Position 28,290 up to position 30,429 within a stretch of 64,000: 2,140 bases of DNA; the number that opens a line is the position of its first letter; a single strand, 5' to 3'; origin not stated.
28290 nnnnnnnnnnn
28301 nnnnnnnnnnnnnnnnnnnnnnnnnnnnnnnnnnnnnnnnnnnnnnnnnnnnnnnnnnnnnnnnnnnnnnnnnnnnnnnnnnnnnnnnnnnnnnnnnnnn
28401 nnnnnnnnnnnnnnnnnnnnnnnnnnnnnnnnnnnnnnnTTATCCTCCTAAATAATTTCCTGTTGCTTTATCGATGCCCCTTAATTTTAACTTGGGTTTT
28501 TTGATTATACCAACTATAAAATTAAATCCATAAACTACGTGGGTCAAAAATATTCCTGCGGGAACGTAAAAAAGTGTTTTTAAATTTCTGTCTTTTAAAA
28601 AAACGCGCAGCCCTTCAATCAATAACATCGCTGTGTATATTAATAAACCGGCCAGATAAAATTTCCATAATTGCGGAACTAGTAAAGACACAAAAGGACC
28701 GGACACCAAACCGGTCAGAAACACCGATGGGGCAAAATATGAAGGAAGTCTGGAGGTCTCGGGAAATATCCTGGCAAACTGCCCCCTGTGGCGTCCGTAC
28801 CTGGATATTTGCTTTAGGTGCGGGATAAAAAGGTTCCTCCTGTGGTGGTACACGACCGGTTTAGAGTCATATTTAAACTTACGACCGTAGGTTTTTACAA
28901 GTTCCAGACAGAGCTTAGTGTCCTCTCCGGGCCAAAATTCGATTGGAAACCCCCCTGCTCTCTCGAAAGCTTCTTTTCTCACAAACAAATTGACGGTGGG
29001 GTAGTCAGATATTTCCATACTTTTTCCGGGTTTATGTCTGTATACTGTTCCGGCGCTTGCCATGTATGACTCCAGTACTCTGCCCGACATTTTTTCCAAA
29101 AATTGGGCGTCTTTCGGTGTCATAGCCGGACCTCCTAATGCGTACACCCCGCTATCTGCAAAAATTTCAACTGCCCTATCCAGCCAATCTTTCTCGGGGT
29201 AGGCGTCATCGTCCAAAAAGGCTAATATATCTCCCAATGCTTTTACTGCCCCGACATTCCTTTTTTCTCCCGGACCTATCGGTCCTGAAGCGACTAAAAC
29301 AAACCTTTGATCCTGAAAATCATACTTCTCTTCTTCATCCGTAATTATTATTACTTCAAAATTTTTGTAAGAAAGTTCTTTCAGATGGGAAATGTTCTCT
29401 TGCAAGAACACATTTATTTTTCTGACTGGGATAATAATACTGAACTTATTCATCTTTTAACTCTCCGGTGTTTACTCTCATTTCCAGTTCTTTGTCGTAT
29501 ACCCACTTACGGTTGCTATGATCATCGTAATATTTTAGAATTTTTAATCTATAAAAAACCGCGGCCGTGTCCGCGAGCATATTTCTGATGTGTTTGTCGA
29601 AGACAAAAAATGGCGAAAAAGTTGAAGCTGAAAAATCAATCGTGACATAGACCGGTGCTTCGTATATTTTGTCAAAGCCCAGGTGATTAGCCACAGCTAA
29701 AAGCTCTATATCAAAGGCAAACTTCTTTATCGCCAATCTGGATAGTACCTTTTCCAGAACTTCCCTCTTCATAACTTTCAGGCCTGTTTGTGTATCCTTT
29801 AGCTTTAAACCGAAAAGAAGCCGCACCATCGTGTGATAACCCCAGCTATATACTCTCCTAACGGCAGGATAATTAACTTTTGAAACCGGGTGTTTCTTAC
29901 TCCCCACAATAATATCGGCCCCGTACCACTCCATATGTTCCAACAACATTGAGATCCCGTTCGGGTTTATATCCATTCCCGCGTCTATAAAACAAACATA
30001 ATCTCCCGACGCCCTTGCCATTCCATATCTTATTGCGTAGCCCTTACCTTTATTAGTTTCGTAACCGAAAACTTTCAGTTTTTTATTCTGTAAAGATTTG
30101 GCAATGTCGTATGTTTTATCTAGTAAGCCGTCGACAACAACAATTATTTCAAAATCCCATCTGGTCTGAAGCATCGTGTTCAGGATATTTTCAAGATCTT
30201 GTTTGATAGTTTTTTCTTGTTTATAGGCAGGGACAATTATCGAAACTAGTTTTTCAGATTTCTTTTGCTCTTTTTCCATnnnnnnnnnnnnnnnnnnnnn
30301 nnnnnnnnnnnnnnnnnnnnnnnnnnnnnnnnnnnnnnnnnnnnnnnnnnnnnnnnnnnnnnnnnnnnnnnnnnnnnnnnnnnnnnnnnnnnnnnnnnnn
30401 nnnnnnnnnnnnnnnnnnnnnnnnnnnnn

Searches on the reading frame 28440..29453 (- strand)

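Call 17: search_protein_families(library=pfam, proteins=[window:28440-29453:-], max_evalue=0.001)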
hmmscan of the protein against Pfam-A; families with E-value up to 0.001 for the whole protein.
window:28440-29453:- (337 aa): 4 families
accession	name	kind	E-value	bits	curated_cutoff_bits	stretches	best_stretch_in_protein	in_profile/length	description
PF00535.33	Glycos_transf_2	-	8.4e-13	49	23.3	1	5-164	1-165/168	Glycosyl transferase family 2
PF13632.12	Glyco_trans_2_3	-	2.2e-08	34.6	27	1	78-272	3-190/198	Glycosyl transferase family group 2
PF13641.12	Glyco_tranf_2_3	-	5.1e-07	30.4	27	1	4-207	3-215/230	Glycosyltransferase like family 2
PF10111.15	Glyco_tranf_2_2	-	1.1e-06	28.8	27.3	1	5-206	1-219/276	Glycosyltransferase like family 2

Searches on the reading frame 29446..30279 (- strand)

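Call 17: search_protein_families(library=pfam, proteins=[window:29446-30279:-], max_evalue=0.001)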
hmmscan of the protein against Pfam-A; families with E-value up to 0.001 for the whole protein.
window:29446-30279:- (277 aa): 3 families
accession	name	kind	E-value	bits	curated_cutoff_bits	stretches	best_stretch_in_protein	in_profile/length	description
PF00535.33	Glycos_transf_2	-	1.6e-26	93.7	23.3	1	13-178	1-167/168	Glycosyl transferase family 2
PF13641.12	Glyco_tranf_2_3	-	7.9e-07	29.8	27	1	12-223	3-217/230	Glycosyltransferase like family 2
PF10111.15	Glyco_tranf_2_2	-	1.9e-06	28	27.3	1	13-101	1-91/276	Glycosyltransferase like family 2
